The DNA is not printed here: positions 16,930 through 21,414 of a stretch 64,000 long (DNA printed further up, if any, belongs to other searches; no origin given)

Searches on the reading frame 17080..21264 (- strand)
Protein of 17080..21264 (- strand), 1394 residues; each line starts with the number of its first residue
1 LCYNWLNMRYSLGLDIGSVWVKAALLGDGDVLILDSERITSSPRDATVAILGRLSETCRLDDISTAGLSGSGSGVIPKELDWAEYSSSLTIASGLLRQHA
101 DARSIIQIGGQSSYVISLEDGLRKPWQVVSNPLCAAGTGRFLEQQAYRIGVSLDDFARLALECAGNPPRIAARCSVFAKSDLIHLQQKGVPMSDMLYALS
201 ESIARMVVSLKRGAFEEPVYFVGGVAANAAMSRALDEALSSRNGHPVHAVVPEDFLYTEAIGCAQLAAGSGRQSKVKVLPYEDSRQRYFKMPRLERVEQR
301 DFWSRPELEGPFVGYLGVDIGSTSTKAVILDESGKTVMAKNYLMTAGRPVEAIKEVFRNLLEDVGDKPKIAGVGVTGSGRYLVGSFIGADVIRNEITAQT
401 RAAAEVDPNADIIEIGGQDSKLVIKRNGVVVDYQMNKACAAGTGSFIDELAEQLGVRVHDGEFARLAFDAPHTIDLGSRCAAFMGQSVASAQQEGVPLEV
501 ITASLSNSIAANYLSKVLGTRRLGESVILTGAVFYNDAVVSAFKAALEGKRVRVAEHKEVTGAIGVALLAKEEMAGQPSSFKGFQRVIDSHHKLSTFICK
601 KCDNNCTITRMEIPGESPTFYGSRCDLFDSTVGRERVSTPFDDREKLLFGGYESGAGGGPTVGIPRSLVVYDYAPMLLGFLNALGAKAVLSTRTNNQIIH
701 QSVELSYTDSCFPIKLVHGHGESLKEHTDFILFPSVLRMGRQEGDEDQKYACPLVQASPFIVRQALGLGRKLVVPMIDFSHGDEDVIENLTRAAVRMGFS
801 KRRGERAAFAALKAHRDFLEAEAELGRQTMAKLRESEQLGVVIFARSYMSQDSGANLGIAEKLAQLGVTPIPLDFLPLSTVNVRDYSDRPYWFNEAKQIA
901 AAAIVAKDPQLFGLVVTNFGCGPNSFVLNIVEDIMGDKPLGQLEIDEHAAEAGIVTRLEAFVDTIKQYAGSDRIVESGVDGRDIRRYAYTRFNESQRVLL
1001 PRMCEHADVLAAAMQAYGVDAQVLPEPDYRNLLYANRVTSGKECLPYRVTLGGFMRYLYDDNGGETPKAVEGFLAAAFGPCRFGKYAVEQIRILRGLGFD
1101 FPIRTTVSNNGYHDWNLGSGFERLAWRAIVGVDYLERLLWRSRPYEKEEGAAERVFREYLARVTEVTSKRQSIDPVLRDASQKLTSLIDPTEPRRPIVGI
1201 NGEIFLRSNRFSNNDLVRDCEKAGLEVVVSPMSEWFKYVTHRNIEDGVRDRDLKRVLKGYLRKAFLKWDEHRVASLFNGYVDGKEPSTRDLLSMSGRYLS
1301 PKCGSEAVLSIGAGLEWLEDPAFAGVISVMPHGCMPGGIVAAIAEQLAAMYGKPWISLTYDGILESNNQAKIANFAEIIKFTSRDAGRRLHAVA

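Call 42: find_encoding_contigs(protein=window:17080-21264:-, flank=10000, max_places=1)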
Protein window:17080-21264:- (1394 aa): no gene with exactly this product is on record in the collection.

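Call 43: search_protein_families(library=pfam, proteins=[window:17080-21264:-], max_evalue=0.0001)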
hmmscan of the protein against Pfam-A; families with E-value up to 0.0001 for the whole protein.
window:17080-21264:- (1394 aa): 3 families
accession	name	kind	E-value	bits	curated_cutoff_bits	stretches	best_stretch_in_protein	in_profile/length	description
PF01869.26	BcrAD_BadFG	-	4.3e-68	230.2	31.5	2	316-570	1-271/271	BadF/BadG/BcrA/BcrD ATPase family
PF09989.15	DUF2229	-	1.6e-46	159.1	29.4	1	661-875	1-217/218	CoA enzyme activase uncharacterised domain (DUF2229)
PF22521.2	HypF_C_2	-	3.9e-06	27.3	27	0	485-560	153-230/241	Carbamoyltransferase, Kae1-like Domain, second subdomain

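Call 46: search_protein_families(library=ncbifam, proteins=[window:17080-21264:-], max_evalue=0.001)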
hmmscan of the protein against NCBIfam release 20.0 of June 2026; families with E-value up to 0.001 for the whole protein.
window:17080-21264:- (1394 aa): 5 families
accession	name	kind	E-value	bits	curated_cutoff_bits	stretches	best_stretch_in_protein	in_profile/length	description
TIGR00241.1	CoA_E_activ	domain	6.3e-77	258.4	125.4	2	316-569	3-248/248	acyl-CoA dehydratase activase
TIGR03286.1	methan_mark_15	hypoth_equivalog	4.8e-56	190.5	455.75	2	315-571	146-402/404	methanogenesis marker 15 protein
TIGR02259.1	benz_CoA_red_A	equivalog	2.1e-34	119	578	2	376-546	236-404/432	benzoyl-CoA reductase subunit A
TIGR03192.1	benz_CoA_bzdQ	equivalog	9.6e-32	110.6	380.2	2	11-239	34-263/293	benzoyl-CoA reductase, bzd-type, subunit Q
TIGR02261.1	benz_CoA_red_D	equivalog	1.4e-28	99.8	312.85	2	84-264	80-259/262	benzoyl-CoA reductase subunit D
